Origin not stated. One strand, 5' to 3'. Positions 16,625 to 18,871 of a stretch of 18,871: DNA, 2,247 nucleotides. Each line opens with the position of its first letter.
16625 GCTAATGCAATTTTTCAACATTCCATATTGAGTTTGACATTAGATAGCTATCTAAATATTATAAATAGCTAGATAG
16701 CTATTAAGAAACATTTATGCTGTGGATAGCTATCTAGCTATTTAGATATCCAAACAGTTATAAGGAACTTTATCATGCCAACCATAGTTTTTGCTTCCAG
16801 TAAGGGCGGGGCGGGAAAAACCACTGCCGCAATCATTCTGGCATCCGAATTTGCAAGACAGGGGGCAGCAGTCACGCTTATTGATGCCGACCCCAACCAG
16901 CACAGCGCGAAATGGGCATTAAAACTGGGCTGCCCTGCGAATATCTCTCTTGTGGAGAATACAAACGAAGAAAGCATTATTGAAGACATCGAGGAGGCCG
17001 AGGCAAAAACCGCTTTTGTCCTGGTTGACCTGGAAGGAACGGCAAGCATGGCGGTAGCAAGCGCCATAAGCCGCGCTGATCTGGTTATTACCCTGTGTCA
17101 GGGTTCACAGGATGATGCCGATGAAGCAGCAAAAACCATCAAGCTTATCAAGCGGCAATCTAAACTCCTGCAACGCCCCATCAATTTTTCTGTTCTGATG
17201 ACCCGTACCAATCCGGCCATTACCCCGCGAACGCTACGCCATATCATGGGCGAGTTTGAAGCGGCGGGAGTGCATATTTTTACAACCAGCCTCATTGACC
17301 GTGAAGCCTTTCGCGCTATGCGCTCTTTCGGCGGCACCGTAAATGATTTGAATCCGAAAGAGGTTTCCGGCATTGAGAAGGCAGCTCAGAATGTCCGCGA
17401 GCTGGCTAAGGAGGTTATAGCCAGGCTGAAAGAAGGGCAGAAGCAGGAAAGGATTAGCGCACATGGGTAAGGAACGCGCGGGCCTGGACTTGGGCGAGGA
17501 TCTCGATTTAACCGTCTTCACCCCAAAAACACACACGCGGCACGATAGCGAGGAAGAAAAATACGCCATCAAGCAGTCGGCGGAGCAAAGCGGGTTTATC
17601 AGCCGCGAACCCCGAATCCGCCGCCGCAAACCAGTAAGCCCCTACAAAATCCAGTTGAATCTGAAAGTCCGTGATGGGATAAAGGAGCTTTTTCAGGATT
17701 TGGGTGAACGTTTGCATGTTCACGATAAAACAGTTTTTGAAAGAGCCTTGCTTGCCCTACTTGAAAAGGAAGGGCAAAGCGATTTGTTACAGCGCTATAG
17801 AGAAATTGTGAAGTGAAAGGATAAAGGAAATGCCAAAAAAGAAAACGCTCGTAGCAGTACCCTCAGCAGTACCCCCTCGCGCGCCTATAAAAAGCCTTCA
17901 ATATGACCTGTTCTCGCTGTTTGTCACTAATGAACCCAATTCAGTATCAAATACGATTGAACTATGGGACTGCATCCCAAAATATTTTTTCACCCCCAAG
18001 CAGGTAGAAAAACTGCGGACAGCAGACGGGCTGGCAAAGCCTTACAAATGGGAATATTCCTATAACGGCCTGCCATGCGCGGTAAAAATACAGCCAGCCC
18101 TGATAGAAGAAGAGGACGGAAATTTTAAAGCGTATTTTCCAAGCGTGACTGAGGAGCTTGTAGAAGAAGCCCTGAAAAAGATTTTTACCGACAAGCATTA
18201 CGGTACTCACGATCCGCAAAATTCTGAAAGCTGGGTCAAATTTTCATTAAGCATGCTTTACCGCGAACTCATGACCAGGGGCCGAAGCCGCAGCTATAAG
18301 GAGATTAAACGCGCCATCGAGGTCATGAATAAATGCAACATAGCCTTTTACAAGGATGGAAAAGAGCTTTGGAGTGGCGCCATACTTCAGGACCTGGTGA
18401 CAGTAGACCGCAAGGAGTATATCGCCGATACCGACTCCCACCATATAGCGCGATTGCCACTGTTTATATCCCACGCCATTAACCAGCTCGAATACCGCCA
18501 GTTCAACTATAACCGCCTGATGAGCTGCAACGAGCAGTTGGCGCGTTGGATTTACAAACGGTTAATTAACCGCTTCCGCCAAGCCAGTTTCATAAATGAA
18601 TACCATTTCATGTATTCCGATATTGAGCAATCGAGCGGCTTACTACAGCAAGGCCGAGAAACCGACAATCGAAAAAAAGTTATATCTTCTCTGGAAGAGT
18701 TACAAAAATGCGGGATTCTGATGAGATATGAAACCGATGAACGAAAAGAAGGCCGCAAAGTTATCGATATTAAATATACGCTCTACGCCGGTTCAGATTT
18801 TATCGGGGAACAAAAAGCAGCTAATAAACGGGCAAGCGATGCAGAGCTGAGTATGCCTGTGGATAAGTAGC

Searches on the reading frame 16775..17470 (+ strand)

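Call 9: search_protein_families(library=pfam, proteins=[window:16775-17470:+], max_evalue=0.01)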
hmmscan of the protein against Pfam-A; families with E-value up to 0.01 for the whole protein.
window:16775-17470:+ (231 aa): 12 families
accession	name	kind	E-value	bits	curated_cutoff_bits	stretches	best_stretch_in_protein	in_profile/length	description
PF07015.17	VirC1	-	1.9e-15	57.3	24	1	1-186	1-189/231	VirC1 protein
PF01656.29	CbiA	-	4.6e-12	46.4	25.4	1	4-179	1-115/125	CobQ/CobB/MinD/ParA nucleotide binding domain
PF13614.12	AAA_31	-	5.8e-12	46.3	27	1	3-43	3-43/177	AAA domain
PF09140.17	MipZ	-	1.4e-11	44.6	20.7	2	3-45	2-44/262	ATPase MipZ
PF10609.15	ParA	-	4.9e-07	29.9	27.1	1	4-39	6-41/246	NUBPL iron-transfer P-loop NTPase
PF16575.11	CLP1_P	-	1.2e-05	25.7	26.6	1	13-77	5-63/188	mRNA cleavage and polyadenylation factor CLP1 P-loop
PF02374.21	ArsA_ATPase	-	7.7e-05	22.5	24.3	1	4-45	3-43/305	Anion-transporting ATPase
PF00142.24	Fer4_NifH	-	0.00052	20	25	1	9-74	7-70/271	4Fe-4S iron sulfur cluster binding proteins, NifH/frxC family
PF06564.18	CBP_BcsQ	-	0.0017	18.4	21.3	0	1-41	1-41/234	Cellulose biosynthesis protein BcsQ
PF25199.1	nSTAND_NTPase5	-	0.0033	17.7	34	0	2-51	41-93/145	Novel STAND NTPase 5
PF06414.18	Zeta_toxin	-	0.0054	16.6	22.3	0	2-36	16-50/199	Zeta toxin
PF00448.28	SRP54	-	0.0058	16.7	22.7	1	11-89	10-94/196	SRP54-type protein, GTPase domain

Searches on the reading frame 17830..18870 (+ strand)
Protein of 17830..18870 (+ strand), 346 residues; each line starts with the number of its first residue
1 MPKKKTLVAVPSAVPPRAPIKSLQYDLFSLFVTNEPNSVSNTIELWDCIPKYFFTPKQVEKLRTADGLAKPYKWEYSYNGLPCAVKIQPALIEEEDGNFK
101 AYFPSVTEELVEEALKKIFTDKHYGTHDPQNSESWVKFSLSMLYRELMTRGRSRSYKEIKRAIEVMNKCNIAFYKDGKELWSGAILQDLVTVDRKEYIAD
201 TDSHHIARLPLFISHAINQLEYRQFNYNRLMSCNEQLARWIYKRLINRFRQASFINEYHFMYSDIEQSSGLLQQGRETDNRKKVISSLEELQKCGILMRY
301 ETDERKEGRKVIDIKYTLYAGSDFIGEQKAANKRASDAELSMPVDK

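Call 9: search_protein_families(library=pfam, proteins=[window:17830-18870:+], max_evalue=0.01)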
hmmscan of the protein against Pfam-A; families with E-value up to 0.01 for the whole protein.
window:17830-18870:+ (346 aa): 1 family
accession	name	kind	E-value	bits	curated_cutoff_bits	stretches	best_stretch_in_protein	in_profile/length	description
PF01051.27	Rep3_N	-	0.0076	17.1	22.4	0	130-245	34-140/141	Initiator Replication protein, WH1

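Call 40: search_dna_similar(query=window:17830-18870:+, collection=plasmids, mode=protein, max_rows=12)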
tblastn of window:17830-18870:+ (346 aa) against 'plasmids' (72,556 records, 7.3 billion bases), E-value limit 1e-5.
Records with a match: 1292; places in all: 1299; records where one place covers at least 80% of the query: 1271.
Best place of each record, by identity: 60-80% 2; <60% 1290.
By first word of the organism name: Klebsiella 342; Salmonella 219; Escherichia 193; Pseudomonas 123; Citrobacter 82; Enterobacter 49; Providencia 49; Vibrio 31; Aeromonas 27; Pseudoalteromonas 19; and 43 more.
By predicted mobility (MOB-suite, as given by PLSDB): conjugative 1014; non-mobilizable 189; mobilizable 89.
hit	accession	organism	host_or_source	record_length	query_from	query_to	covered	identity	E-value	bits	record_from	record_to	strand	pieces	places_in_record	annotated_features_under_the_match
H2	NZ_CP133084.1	Nitrosomonas sp. sh817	mixed culture,domestic water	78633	20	339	92%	69.1%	6e-152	479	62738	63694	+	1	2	hypothetical protein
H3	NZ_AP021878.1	Desulfosarcina ovata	-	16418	20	338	92%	63.0%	1e-137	438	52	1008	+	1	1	hypothetical protein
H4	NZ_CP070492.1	Methylococcus sp. EFPC2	pure culture,stream biofilm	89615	24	346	93%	37.7%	1e-64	228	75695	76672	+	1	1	replication protein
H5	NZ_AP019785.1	Methylomagnum ishizawai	-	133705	24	346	93%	37.5%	3e-55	201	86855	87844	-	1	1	replication protein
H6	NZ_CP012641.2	Massilia sp. WG5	cell culture,soil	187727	21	338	92%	36.6%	2e-54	199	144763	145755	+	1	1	hypothetical protein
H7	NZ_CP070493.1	Methylococcus sp. EFPC2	pure culture,stream biofilm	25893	20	339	92%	35.8%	6e-51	189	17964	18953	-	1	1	replication protein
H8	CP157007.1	Methylomonas sp. AM2-LC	-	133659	24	344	93%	35.5%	9e-53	194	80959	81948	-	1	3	record has no annotation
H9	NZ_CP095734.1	Methylophaga pinxianii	pure culture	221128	25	334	90%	36.6%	4e-58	209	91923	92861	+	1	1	hypothetical protein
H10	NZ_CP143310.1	Methylophaga thalassica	cell culture,A deep sea sediment sample ...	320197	22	334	90%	36.0%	9e-60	214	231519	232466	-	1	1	hypothetical protein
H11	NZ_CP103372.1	Massilia sp. H6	Whole genome of bacteria,soil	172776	21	344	94%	34.2%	1e-48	182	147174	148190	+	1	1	hypothetical protein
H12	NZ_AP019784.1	Methylomagnum ishizawai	-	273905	22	338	92%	35.0%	1e-50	187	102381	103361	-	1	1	replication protein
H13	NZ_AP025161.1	Acidithiobacillus ferrooxidans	-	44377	24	339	91%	34.6%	2e-52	193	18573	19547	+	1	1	replication protein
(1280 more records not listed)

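Call 76: search_protein_families(library=ncbifam, proteins=[window:17830-18870:+], max_evalue=0.01)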
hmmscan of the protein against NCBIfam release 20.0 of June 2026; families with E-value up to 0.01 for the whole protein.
window:17830-18870:+ (346 aa): 0 families
